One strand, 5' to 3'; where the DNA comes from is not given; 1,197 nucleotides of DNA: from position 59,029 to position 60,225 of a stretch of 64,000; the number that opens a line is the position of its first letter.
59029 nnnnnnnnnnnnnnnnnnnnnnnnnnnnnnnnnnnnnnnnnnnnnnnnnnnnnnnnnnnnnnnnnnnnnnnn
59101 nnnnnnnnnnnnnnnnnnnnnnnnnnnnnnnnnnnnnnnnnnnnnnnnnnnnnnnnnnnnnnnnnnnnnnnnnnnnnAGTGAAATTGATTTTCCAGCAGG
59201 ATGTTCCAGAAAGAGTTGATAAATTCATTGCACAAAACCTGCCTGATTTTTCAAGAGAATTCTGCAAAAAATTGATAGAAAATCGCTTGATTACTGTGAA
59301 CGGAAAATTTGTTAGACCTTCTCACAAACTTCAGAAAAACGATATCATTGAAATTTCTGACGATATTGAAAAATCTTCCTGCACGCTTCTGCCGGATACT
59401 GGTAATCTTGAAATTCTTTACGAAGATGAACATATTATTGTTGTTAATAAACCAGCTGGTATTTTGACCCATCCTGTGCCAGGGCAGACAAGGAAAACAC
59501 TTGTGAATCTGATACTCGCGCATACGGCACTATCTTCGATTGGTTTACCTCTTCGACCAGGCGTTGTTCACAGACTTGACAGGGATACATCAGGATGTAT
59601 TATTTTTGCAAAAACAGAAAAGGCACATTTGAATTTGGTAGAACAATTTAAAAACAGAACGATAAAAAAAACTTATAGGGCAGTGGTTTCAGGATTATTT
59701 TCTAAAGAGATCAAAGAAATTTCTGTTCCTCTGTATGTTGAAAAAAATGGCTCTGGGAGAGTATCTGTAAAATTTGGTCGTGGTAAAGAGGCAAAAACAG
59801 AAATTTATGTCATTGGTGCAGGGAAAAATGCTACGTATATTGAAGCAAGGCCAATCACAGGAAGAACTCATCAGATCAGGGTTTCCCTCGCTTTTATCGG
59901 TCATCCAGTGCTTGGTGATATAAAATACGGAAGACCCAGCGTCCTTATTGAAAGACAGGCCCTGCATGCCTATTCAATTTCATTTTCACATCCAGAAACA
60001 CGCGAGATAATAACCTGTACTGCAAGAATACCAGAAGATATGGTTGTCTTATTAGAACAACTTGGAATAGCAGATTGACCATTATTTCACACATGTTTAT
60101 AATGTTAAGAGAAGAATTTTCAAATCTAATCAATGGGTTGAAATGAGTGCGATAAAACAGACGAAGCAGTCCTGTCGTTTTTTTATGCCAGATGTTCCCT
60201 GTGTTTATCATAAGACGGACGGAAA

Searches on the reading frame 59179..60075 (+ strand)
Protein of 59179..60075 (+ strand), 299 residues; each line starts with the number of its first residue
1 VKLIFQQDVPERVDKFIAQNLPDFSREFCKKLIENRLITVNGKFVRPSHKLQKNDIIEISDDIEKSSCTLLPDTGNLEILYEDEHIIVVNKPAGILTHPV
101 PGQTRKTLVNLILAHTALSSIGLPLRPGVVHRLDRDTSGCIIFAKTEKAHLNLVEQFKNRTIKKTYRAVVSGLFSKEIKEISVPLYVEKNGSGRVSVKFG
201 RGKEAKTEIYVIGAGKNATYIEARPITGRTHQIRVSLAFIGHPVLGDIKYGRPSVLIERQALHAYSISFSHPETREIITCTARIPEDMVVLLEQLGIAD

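Call 8: search_protein_families(library=pfam, proteins=[window:59179-60075:+], max_evalue=0.01)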
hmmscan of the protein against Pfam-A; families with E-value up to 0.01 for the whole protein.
window:59179-60075:+ (299 aa): 2 families
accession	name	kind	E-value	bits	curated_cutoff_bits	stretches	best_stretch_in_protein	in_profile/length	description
PF00849.27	PseudoU_synth_2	-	6e-33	114.6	26.8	1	85-238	1-151/152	RNA pseudouridylate synthase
PF01479.30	S4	-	4.3e-09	36.4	22.8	1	11-57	1-48/48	S4 domain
